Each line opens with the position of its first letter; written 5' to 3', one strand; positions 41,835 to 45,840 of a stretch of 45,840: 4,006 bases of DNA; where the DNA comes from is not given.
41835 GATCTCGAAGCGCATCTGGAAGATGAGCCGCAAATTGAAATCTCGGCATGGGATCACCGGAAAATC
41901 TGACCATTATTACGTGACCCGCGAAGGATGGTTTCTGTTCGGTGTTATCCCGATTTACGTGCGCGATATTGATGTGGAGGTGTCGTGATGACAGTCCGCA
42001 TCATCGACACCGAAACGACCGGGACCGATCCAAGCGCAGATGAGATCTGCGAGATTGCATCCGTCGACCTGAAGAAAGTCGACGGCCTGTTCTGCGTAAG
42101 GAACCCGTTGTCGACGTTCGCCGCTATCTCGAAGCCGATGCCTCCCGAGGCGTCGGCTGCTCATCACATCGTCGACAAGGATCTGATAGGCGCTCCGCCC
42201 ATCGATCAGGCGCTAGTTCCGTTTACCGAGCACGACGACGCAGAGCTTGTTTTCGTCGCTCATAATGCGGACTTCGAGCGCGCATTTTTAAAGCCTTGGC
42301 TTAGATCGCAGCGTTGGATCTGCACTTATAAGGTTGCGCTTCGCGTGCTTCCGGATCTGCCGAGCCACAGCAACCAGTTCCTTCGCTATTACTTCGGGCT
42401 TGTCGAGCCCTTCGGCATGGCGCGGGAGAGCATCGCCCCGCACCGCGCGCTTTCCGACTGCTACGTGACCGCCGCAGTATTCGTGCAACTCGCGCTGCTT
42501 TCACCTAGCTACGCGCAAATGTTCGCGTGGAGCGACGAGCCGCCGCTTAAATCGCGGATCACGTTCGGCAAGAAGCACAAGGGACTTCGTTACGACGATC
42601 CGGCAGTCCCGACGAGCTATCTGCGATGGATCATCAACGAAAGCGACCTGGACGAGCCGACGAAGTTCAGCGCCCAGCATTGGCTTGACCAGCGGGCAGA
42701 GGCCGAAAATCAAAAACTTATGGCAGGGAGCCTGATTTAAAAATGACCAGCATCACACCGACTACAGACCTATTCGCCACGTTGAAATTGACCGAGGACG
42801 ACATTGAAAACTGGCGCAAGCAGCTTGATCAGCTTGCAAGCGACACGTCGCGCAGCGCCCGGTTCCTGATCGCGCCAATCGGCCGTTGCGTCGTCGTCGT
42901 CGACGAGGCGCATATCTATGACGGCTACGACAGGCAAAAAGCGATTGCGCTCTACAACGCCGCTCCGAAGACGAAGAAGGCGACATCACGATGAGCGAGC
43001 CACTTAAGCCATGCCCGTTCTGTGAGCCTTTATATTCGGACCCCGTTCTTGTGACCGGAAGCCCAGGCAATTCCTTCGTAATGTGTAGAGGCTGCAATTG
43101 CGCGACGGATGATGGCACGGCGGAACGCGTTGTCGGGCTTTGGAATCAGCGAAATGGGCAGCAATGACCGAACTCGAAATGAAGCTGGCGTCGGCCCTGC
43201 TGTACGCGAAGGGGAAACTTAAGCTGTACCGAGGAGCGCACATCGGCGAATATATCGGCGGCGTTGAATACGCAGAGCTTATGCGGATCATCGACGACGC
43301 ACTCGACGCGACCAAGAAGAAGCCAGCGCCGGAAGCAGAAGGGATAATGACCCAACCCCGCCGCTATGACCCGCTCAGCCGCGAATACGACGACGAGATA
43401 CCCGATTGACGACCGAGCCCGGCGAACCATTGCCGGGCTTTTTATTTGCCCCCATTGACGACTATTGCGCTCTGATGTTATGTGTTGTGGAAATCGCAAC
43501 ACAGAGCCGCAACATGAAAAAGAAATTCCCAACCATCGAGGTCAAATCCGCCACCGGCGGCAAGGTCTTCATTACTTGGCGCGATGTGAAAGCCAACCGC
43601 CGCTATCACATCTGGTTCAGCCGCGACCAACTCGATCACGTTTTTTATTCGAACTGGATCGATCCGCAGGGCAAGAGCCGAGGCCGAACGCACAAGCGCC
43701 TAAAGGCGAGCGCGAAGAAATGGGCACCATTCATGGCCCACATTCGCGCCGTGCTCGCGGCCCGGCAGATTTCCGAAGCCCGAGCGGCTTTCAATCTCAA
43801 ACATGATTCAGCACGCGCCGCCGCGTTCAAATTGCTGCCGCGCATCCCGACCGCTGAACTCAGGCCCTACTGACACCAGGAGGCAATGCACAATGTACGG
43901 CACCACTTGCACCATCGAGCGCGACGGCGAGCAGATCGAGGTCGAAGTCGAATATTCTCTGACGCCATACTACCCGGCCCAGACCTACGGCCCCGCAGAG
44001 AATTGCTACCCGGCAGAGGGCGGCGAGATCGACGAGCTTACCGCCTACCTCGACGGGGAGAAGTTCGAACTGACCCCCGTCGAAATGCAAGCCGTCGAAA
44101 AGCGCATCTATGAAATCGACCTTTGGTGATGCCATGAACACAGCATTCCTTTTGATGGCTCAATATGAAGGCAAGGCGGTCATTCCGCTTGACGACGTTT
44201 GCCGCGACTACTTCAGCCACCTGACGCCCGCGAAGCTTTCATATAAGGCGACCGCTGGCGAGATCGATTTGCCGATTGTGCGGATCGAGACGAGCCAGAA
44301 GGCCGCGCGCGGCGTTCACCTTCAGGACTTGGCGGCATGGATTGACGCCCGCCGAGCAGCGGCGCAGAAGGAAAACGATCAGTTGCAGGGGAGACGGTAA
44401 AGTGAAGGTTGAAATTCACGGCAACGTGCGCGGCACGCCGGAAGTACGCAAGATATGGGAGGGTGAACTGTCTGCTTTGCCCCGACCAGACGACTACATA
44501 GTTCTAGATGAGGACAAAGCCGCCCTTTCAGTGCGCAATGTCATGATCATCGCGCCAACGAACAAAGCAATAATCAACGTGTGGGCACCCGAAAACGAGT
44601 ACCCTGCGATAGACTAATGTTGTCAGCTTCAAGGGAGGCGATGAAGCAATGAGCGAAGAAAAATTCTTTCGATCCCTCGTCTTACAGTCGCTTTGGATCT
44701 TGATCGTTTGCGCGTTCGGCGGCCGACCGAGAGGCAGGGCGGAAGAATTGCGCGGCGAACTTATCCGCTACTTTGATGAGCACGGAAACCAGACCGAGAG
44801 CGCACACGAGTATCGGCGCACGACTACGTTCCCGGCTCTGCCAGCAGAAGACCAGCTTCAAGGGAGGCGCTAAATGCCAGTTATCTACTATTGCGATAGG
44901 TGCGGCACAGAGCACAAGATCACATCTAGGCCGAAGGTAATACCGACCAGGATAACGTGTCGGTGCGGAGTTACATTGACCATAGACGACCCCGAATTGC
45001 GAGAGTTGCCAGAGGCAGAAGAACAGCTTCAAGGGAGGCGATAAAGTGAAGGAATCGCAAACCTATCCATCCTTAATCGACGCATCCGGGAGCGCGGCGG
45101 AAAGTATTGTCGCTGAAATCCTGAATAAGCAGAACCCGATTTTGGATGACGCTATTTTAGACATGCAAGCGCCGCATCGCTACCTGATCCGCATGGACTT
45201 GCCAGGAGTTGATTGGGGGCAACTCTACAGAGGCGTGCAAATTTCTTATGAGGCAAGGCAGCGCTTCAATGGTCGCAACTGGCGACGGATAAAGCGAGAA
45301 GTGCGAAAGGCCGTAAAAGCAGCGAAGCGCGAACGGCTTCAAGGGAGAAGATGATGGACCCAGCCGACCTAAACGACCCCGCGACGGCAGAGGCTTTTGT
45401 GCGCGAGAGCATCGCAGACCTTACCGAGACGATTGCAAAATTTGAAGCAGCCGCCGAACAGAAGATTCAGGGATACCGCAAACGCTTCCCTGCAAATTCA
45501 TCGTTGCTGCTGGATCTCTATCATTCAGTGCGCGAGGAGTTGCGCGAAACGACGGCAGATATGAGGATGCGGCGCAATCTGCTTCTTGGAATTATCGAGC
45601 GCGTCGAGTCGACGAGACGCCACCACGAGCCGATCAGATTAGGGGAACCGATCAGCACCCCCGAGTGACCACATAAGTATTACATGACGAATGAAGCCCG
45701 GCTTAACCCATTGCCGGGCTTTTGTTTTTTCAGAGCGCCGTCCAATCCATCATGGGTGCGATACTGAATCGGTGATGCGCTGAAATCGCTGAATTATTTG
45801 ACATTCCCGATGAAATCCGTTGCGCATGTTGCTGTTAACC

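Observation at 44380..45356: Five gene-junction repeats that also give successive small proteins a shared C-terminal QLQGRR tail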

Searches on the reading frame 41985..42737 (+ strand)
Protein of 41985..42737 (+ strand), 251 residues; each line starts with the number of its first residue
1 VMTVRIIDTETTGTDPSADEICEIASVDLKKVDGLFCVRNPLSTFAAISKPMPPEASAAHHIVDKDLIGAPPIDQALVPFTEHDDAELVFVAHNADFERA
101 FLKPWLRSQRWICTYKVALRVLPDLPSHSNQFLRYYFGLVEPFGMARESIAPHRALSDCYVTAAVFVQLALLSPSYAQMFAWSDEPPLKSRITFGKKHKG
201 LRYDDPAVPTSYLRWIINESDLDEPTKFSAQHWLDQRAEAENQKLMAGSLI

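Call 13: search_protein_families(library=pfam, proteins=[window:41985-42737:+], max_evalue=0.1)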
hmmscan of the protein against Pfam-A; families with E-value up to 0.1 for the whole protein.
window:41985-42737:+ (251 aa): 3 families
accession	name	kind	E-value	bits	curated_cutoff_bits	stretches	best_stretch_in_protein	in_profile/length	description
PF00929.31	RNase_T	-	5.3e-17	63.3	24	1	6-166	2-164/164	Exonuclease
PF16473.11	Rv2179c-like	-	0.039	14.1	27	0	6-109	4-121/177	3'-5' exoribonuclease Rv2179c-like domain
PF21291.3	CYNS_N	-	0.059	13.8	27.1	0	148-173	20-45/69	Cyanate hydratase, N-terminal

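Call 14: search_protein_families(library=phrogs, proteins=[window:41985-42737:+], max_evalue=0.1)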
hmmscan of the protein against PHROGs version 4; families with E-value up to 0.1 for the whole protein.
window:41985-42737:+ (251 aa): 3 families
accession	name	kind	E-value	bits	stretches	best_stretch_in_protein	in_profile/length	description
phrog_192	-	DNA, RNA and nucleotide metabolism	2.4e-44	153.2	1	1-240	105-352/397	DNA polymerase exonuclease subunit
phrog_14632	-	DNA, RNA and nucleotide metabolism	6.2e-09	36.1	1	6-169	86-242/380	DNA polymerase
phrog_17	-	DNA, RNA and nucleotide metabolism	0.0016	17.4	1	1-170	669-825/1445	DNA polymerase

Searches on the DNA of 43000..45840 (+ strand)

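Call 15: search_dna_similar(query=window:43400-45840:+, collection=phages, mode=distant, max_rows=20)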
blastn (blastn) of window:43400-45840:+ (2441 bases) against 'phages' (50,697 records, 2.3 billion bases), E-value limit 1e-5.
Records with a match: 34; places in all: 34; records where one place covers at least 80% of the query: 0.
Best place of each record, by identity: 80-90% 3; 60-80% 31.
By first word of the organism name: Pseudomonas 13; Ralstonia 12; Burkholderia 9.
By host as written in the record: Ralstonia pseudosolanacearum 6; - 4; Burkholderia cenocepacia 4; Ralstonia solanacearum 2; Ralstonia pseudosolanacearum I-15 (MT017) 2; Pseudomonas aeruginosa HIM-6 2; Burkholderia cenocepacia C6433 2; Burkholderia cepacia LMG 18821 2; and 8 more.
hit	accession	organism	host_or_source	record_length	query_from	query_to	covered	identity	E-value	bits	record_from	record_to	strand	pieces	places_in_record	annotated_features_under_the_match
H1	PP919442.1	Ralstonia phage NK-7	Ralstonia solanacearum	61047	734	991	11%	71.4%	2e-26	127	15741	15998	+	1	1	pyocin activator protein PrtN | hypothetical protein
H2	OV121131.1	Ralstonia phage UAM5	Plantain rhizosphere soil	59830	730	991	11%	70.1%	7e-20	106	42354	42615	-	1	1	hypothetical protein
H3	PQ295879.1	Ralstonia phage YL4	Ralstonia pseudosolanacearum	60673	735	991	11%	70.2%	2e-21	112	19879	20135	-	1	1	hypothetical protein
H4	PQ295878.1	Ralstonia phage YL3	Ralstonia pseudosolanacearum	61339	741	991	10%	70.2%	6e-21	110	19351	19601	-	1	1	hypothetical protein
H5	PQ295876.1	Ralstonia phage YL1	Ralstonia pseudosolanacearum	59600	735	973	10%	70.4%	7e-20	106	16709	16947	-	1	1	hypothetical protein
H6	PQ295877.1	Ralstonia phage YL2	Ralstonia pseudosolanacearum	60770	735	973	10%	70.4%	7e-20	106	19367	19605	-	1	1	hypothetical protein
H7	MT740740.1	Ralstonia phage Gervaise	Ralstonia pseudosolanacearum I-15 ...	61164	735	973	10%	70.0%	9e-19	102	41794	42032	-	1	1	hypothetical protein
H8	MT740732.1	Ralstonia phage Darius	Ralstonia pseudosolanacearum I-15 ...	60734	735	973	10%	70.0%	9e-19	102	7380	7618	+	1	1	hypothetical protein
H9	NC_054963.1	Ralstonia phage Gervaise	Ralstonia pseudosolanacearum I-15 ...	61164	735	973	10%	70.0%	9e-19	102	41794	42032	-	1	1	excisionase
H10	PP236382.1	Ralstonia phage QkW1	Ralstonia pseudosolanacearum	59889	735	973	10%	70.0%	9e-19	102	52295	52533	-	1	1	hypothetical protein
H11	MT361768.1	Ralstonia phage RPZH6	Ralstonia pseudosolanacearum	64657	735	973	10%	69.2%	5e-16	93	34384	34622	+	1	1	pyocin activator protein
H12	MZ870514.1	Ralstonia phage RPZH3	Ralstonia solanacearum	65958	735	973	10%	69.2%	5e-16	93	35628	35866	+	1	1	pyocin activator protein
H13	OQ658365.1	Pseudomonas phage sp.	Pseudomonas aeruginosa PACL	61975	735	935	8%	74.8%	2e-26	128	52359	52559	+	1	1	excisionase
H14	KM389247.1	Pseudomonas phage JBD90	-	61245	735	935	8%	74.3%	3e-25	123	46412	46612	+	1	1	record has no annotation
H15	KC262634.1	Pseudomonas phage H66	Pseudomonas aeruginosa HIM-6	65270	735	935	8%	74.3%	3e-25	123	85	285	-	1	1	putative transcriptional regulator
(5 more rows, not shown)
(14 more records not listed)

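Call 81: search_rna_families(source=window, start=43000, end=45840, threshold=evalue, max_evalue=1)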
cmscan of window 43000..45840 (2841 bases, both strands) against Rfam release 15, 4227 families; matches with E-value up to 1: 0.
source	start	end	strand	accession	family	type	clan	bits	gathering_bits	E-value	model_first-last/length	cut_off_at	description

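Call 83: get_annotated_region(hit=H1, flank=2500)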
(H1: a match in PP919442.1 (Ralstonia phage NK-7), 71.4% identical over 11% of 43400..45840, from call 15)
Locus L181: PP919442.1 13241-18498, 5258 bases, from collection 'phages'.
description: Ralstonia phage NK-7, complete genome.
organism: Ralstonia phage NK-7 (NCBI taxid 3233249)
taxonomy: Viruses; Duplodnaviria; Heunggongvirae; Uroviricota; Caudoviricetes; Gervaisevirus
host: Ralstonia solanacearum; source: soil; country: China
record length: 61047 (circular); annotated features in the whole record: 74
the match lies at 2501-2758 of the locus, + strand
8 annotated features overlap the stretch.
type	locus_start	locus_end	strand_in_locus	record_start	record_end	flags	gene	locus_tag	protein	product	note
CDS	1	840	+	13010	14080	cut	-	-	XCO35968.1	DNA polymerase III subunit beta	-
CDS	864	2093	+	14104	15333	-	-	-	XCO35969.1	hypothetical protein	-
CDS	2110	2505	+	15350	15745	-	-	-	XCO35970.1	hypothetical protein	-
CDS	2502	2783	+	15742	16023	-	-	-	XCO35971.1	pyocin activator protein PrtN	-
CDS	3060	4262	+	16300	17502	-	-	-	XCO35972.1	tyrosine recombinase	-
CDS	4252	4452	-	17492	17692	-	-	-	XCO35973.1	hypothetical protein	-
CDS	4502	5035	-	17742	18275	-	-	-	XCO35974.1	Rz-like lysis protein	-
CDS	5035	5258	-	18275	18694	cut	-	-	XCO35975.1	hypothetical protein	-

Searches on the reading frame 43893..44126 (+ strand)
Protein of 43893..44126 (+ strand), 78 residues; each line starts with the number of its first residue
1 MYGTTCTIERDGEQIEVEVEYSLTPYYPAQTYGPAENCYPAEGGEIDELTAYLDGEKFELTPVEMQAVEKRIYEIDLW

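Call 13: search_protein_families(library=pfam, proteins=[window:43893-44126:+], max_evalue=0.1)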
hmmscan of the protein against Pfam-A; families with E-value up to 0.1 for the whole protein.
window:43893-44126:+ (78 aa): 2 families
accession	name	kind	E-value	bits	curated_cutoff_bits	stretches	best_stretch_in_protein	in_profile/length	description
PF24227.1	DUF7443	-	0.0085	16.1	27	0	4-19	8-23/58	Domain of unknown function (DUF7443)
PF20788.2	YuA_Gp49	-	0.042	14.5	27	1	18-47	14-42/72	YuA phage, Gp49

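Call 14: search_protein_families(library=phrogs, proteins=[window:43893-44126:+], max_evalue=0.1)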
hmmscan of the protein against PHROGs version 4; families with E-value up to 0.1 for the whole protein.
window:43893-44126:+ (78 aa): 2 families
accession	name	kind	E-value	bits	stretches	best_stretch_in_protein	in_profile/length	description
phrog_14000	-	unknown function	3.7e-06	28.2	1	8-74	10-75/101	-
phrog_6858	-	unknown function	1.1e-05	26.5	1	18-47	18-46/83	-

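Call 79: find_related_loci(query=window:43893-44126:+, collection=viral_contigs, flank=5000)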
Query window:43893-44126:+ (78 aa) in viral_contigs; peptide patterns used: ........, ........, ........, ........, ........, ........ (x = any residue, [..] = any of these).
19 stretches matched a pattern; 3 encode a relative of the query (tblastn E <= 1e-3); 3 distinct loci.
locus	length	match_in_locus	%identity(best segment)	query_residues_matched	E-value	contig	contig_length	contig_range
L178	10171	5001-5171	51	14-70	3e-16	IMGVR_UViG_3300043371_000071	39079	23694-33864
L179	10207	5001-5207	46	6-74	2e-14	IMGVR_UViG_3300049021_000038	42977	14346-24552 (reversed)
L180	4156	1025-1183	48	8-61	9e-14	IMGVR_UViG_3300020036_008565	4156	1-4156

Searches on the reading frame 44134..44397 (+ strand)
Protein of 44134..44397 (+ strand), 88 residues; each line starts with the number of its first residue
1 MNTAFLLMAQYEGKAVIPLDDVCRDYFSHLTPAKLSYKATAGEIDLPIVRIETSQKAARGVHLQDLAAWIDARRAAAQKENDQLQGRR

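Call 13: search_protein_families(library=pfam, proteins=[window:44134-44397:+], max_evalue=0.1)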
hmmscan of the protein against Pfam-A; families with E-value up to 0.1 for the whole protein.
window:44134-44397:+ (88 aa): 1 family
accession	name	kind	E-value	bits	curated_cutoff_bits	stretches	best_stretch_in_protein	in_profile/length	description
PF11112.13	PyocinActivator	-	2.7e-31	108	24.2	1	3-77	1-74/74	Pyocin activator protein PrtN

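Call 14: search_protein_families(library=phrogs, proteins=[window:44134-44397:+], max_evalue=0.1)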
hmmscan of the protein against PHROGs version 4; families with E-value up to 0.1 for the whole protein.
window:44134-44397:+ (88 aa): 1 family
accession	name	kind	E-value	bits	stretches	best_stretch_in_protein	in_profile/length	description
phrog_1300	-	integration and excision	9.3e-34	116.4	1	1-85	2-85/86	excisionase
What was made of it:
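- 44134..44400 (+): rdfN: PrtN-like recombination directionality factor, 88 aa, ending in the native QLQGRR tail. Pfam PF11112, E = 2.7e-31 (call 13). phrog_1300 'excisionase', E = 9e-34 (call 14).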

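Call 22: find_related_loci(query=window:44134-44397:+, collection=genome_contigs, flank=6000)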
Query window:44134-44397:+ (88 aa) in genome_contigs; peptide patterns used: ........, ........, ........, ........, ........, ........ (x = any residue, [..] = any of these).
152 stretches matched a pattern; 35 encode a relative of the query (tblastn E <= 1e-3); 35 distinct loci.
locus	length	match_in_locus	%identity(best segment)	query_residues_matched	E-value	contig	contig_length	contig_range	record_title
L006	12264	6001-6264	81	1-88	2e-45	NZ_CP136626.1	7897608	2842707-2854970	Bradyrhizobium sp. BWA-3-5 chromosome, complete genome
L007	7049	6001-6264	78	1-88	3e-45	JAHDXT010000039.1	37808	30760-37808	MAG: Hyphomicrobiaceae bacterium isolate PRO8 NODE_1896_length_37808_cov_18.140413, whole genome shotgun sequence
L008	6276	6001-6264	78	1-88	3e-45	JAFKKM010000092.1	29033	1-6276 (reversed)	MAG: Hyphomicrobiales bacterium isolate SCN18_25_1_16_R1_B_62_13 SCN18_25_1_16_R1_B_scaffold_875, whole genome shotgun s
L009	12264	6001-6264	77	1-88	3e-45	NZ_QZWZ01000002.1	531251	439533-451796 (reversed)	Mesorhizobium waimense strain ICMP19557 NODE_2_length_531251_cov_12.2185, whole genome shotgun sequence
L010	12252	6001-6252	69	1-84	4e-38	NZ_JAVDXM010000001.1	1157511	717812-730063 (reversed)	Aminobacter aminovorans strain BE290 Ga0454567_01, whole genome shotgun sequence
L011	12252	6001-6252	70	1-84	7e-38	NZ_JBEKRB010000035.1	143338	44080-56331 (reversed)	MAG: Bradyrhizobium sp. isolate SPRUCE 500 SPRUCE_500_35, whole genome shotgun sequence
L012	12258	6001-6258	65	1-86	4e-36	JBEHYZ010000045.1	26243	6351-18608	MAG: Pseudomonadota bacterium isolate ESF1.bin.85 NODE_1860_length_26243_cov_11.246825, whole genome shotgun sequence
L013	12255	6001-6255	72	3-87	3e-36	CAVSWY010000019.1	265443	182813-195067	MAG: uncultured Alphaproteobacteria bacterium isolate MFD05580.bin.1.84 genome assembly, contig: contig_7958, whole geno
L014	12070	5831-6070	71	1-80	2e-36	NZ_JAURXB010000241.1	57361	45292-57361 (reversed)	MAG: Bradyrhizobium sp. isolate E10_concoct.bin.67 E10_k141_453405, whole genome shotgun sequence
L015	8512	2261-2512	73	3-86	5e-36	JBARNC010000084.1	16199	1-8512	MAG: Pseudolabrys sp. isolate MFD10948_ilm_asm_bin10 k127_56129, whole genome shotgun sequence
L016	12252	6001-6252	73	3-86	5e-36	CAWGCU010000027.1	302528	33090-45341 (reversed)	MAG: uncultured Alphaproteobacteria bacterium isolate MFD05841.bin.3.119 genome assembly, contig: contig_7075, whole gen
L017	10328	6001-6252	70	3-86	1e-35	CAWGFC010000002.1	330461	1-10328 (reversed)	MAG: uncultured Alphaproteobacteria bacterium isolate MFD05705.bin.1.30 genome assembly, contig: contig_29937, whole gen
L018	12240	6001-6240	68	1-80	1e-35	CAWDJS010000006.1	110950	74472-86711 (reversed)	MAG: uncultured Alphaproteobacteria bacterium isolate MFD06714.bin.1.234 genome assembly, contig: contig_112172, whole g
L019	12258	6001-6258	70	2-87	1e-35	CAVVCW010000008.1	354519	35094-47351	MAG: uncultured Alphaproteobacteria bacterium isolate MFD02671.bin.1.139 genome assembly, contig: contig_32991, whole ge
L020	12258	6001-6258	71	3-88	1e-35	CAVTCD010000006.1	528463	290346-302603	MAG: uncultured Alphaproteobacteria bacterium isolate MFD01716.bin.2.50 genome assembly, contig: contig_37694, whole gen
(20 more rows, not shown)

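Call 23: find_related_loci(query=window:44134-44397:+, collection=viral_contigs, flank=6000)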
Query window:44134-44397:+ (88 aa) in viral_contigs; peptide patterns used: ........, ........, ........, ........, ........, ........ (x = any residue, [..] = any of these).
10 stretches matched a pattern; 8 encode a relative of the query (tblastn E <= 1e-3); 8 distinct loci.
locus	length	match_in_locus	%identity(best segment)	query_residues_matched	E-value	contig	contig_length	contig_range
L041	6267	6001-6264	77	1-88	5e-46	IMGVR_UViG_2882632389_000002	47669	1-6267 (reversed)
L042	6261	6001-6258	70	1-86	1e-39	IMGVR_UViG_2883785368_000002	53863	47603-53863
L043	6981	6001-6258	70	1-86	1e-36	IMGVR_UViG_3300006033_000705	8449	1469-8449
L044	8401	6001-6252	64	1-84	4e-31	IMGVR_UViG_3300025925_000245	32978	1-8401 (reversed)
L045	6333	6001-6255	58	1-85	2e-30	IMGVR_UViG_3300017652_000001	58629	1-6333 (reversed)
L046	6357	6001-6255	59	1-85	4e-30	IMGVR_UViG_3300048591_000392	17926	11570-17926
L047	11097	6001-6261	57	1-87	3e-28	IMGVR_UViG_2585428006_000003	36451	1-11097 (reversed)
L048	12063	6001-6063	52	6-26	8e-4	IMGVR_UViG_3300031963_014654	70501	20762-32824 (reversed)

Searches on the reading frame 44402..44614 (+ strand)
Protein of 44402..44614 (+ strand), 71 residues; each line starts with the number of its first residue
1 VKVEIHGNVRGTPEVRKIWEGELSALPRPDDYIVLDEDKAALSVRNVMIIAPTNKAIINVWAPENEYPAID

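Call 13: search_protein_families(library=pfam, proteins=[window:44402-44614:+], max_evalue=0.1)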
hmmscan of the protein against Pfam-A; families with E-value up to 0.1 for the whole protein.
window:44402-44614:+ (71 aa): 0 families

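Call 14: search_protein_families(library=phrogs, proteins=[window:44402-44614:+], max_evalue=0.1)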
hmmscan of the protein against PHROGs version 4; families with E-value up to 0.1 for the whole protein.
window:44402-44614:+ (71 aa): 0 families

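Call 45: search_protein_representatives(protein=window:44402-44614:+)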
Query: 71 residues. Proteins with E-value up to 0.001 (for the whole library): 15; up to 1e-10: 2; up to 1e-30: 0. The best 15 are listed.
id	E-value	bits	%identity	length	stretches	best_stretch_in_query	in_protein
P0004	5.7e-14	67.7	27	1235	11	15-51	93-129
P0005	6.6e-14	67.6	56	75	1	1-62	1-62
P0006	3.6e-08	49.4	34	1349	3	19-60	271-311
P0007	4.0e-08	49.3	44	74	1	2-64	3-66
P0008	1.1e-06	44.6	41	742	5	11-39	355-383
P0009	5.9e-06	42.4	47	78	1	1-62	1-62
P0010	1.3e-05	41.3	30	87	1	2-65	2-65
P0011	1.7e-05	41.0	64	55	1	1-36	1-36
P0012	1.9e-05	40.8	34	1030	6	7-64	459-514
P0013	4.1e-05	39.7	38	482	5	10-64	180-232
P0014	1.1e-04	38.3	39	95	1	2-67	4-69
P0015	1.2e-04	38.2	43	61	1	2-59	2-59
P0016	1.5e-04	38.0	36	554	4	8-42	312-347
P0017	5.0e-04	36.3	-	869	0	-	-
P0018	8.2e-04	35.6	38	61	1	1-50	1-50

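Call 47: find_encoding_contigs(protein=P0005, flank=5000, max_places=5)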
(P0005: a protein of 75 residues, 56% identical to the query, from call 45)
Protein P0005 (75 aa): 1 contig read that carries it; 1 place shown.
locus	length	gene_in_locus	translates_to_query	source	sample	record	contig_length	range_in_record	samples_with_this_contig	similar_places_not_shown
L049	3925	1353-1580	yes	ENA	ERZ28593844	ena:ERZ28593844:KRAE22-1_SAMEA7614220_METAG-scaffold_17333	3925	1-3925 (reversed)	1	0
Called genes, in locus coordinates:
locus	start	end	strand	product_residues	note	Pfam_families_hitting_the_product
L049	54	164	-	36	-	-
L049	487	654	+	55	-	-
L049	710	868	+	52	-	-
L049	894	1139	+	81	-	PF04448:DUF551 (weak)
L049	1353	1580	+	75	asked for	-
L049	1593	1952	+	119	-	-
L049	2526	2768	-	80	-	-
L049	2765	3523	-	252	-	PF00959:Phage_lysozyme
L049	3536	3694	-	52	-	-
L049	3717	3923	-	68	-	?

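Call 48: find_encoding_contigs(protein=P0009, flank=5000, max_places=5)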
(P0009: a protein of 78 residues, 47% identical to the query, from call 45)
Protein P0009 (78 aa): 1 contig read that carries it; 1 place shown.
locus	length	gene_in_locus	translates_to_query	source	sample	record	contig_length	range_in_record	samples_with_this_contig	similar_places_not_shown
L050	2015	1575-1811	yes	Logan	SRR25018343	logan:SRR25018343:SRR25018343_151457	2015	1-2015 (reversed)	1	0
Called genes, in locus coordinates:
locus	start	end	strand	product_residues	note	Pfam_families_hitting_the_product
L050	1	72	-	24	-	?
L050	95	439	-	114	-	-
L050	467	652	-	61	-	-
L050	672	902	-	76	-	-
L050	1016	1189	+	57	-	-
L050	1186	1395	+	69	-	PF13455:MUG113 (weak)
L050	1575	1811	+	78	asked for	-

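Call 82: search_protein_families(library=padloc, proteins=[window:44402-44614:+], max_evalue=0.1)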
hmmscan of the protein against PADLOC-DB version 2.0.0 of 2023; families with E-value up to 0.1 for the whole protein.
window:44402-44614:+ (71 aa): 0 families
